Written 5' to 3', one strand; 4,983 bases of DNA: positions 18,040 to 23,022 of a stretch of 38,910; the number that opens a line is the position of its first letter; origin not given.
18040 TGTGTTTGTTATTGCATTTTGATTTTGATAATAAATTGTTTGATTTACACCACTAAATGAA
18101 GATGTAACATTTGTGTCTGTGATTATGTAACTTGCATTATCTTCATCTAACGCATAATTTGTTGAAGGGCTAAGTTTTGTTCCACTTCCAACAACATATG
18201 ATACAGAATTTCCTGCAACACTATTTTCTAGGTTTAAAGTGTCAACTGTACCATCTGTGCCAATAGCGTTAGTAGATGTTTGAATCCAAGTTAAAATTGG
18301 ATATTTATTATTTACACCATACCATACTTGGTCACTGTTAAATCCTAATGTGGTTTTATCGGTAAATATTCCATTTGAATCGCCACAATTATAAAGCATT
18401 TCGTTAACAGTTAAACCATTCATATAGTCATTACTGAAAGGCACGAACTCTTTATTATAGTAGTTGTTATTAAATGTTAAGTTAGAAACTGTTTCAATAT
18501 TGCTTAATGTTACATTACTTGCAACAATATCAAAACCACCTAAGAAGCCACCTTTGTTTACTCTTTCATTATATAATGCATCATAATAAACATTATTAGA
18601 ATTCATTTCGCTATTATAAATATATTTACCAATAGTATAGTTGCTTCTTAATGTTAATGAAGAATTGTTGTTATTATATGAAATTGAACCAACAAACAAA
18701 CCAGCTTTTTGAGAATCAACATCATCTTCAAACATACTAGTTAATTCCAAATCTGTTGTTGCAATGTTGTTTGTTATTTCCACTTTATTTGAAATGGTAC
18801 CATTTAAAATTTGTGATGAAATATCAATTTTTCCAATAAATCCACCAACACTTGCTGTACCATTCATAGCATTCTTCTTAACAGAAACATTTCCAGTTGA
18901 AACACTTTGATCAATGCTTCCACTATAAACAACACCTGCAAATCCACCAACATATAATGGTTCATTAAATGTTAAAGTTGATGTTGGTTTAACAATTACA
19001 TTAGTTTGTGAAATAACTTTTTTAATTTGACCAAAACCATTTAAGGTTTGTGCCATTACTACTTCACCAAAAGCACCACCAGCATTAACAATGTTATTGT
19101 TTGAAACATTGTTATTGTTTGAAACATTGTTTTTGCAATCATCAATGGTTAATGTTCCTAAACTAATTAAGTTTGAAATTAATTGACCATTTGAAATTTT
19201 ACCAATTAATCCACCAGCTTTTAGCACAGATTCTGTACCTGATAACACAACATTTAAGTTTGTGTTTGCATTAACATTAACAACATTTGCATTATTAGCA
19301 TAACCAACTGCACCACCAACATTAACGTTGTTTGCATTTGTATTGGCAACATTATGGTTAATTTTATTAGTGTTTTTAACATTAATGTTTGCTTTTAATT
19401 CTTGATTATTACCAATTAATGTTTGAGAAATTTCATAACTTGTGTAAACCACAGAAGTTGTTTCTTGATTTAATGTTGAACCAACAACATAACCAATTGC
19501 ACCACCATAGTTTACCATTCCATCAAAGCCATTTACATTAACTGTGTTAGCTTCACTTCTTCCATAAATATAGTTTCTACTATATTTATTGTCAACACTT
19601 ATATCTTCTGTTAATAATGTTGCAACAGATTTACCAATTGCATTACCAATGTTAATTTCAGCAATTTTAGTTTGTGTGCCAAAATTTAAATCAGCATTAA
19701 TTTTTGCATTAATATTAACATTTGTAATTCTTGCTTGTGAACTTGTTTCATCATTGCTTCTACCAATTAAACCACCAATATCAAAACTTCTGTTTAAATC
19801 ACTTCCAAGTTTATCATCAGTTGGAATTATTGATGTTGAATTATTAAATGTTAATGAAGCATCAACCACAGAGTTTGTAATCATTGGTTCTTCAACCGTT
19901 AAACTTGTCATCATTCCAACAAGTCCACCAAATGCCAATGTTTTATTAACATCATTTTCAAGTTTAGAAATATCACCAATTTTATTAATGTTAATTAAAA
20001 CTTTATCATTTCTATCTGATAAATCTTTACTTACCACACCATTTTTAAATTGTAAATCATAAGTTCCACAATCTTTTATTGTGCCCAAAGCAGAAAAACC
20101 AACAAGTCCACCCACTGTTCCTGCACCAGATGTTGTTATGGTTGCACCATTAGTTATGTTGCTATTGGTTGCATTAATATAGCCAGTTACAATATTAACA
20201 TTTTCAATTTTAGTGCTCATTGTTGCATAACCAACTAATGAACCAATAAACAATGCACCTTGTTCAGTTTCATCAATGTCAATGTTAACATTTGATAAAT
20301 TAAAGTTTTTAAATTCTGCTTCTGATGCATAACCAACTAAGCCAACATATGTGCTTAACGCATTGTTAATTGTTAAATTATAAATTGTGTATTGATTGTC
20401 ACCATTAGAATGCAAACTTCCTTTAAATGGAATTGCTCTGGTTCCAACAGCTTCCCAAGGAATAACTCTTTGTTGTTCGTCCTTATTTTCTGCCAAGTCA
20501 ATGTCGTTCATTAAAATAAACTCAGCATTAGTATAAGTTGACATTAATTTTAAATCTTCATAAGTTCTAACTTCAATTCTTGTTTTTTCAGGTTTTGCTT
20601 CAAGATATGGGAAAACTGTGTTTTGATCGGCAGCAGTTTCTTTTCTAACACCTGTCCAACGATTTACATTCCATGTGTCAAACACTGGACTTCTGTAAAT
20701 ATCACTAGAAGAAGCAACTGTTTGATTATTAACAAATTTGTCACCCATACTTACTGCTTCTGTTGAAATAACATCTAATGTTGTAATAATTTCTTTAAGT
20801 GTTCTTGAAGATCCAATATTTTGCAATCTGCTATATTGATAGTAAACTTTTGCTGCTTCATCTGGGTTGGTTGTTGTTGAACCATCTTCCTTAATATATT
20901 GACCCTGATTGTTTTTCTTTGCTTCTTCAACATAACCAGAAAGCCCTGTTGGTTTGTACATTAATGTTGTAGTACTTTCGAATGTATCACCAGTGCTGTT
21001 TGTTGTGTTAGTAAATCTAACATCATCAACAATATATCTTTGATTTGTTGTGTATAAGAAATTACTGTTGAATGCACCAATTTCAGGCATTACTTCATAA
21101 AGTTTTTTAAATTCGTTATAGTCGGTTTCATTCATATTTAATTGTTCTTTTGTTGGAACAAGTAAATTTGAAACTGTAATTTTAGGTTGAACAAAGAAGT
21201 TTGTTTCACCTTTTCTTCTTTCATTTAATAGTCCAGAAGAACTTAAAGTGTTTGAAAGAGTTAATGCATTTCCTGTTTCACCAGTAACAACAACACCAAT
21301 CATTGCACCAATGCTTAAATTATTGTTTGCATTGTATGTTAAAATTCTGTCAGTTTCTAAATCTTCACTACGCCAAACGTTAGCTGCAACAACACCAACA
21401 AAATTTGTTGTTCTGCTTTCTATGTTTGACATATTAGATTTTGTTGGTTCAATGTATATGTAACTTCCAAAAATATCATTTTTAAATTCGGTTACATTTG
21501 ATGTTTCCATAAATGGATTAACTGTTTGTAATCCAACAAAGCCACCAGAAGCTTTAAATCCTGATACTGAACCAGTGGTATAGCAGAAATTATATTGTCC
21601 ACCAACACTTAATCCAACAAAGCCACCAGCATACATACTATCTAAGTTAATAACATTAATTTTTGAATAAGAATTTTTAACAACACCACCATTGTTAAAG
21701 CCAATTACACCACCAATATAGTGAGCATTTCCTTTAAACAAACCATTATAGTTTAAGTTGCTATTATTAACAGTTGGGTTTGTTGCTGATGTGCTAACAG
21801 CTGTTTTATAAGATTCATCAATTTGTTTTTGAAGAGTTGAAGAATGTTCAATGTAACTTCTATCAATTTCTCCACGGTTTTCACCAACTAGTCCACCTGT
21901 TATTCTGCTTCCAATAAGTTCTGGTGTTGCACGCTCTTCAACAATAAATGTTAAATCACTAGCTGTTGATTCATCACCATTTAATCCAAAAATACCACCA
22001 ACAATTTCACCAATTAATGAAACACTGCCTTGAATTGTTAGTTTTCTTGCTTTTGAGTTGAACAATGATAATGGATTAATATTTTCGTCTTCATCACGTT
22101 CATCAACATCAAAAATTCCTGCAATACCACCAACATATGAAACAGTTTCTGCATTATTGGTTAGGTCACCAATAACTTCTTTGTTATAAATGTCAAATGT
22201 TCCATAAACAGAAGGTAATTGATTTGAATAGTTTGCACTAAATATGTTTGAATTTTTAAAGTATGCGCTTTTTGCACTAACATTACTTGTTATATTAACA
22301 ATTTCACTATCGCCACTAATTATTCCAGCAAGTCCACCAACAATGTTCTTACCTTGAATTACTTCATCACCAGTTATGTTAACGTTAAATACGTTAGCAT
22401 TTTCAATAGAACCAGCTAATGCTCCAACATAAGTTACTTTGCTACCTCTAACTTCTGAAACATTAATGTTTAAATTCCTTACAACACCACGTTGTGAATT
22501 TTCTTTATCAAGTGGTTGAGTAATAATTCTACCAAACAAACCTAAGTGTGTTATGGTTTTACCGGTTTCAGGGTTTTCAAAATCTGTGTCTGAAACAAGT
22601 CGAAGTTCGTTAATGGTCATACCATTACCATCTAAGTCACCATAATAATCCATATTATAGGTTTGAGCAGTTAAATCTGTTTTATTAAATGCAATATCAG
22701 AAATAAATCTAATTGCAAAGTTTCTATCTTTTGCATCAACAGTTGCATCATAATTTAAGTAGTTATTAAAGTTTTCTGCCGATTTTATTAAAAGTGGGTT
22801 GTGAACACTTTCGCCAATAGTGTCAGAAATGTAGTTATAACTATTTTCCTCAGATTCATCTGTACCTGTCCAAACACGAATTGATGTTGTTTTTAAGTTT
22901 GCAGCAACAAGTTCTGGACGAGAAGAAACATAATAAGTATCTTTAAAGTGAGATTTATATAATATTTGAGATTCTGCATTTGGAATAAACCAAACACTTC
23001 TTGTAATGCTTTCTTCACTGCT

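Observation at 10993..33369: One 22.4-kb ORF encoding a 7,458-aa modular lipoprotein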

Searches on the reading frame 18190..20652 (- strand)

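Call 8: search_protein_families(library=pfam, proteins=[window:18190-20652:-], max_evalue=5)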
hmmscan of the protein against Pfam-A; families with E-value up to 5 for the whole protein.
window:18190-20652:- (821 aa): 1 family
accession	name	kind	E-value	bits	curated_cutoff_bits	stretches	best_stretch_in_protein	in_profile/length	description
PF07581.17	Glug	-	0.008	17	20.5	3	567-590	4-28/28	The GLUG motif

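Call 9: search_protein_families(library=ncbifam, proteins=[window:18190-20652:-], max_evalue=1)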
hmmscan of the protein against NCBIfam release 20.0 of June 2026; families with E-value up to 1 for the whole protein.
window:18190-20652:- (821 aa): 0 families

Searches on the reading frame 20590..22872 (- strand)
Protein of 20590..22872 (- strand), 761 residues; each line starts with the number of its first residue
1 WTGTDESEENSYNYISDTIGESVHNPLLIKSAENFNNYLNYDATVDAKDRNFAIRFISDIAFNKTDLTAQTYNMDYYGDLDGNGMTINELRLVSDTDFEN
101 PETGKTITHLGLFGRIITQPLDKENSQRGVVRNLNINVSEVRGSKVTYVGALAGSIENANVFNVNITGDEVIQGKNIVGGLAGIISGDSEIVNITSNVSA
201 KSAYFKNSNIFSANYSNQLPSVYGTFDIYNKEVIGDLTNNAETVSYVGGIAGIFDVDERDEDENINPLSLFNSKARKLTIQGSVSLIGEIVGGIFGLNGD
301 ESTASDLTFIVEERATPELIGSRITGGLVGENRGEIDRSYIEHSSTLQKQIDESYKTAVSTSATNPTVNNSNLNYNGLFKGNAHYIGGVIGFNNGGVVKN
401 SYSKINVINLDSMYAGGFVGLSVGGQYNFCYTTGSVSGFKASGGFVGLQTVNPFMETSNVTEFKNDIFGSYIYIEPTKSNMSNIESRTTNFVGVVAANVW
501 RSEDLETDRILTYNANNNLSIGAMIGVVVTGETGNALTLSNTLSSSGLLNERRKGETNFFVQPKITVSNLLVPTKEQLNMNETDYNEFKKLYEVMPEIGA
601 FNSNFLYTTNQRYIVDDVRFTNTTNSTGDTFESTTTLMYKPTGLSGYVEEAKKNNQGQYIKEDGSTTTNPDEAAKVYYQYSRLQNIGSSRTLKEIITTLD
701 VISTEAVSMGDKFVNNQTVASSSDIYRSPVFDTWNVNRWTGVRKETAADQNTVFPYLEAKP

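Call 8: search_protein_families(library=pfam, proteins=[window:20590-22872:-], max_evalue=5)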
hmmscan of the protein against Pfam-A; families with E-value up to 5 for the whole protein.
window:20590-22872:- (761 aa): 1 family
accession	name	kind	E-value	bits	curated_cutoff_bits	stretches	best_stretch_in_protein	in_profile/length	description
PF07581.17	Glug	-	0.00086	20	20.5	3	382-407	1-27/28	The GLUG motif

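Call 9: search_protein_families(library=ncbifam, proteins=[window:20590-22872:-], max_evalue=1)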
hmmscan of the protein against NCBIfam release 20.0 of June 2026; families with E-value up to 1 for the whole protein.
window:20590-22872:- (761 aa): 0 families
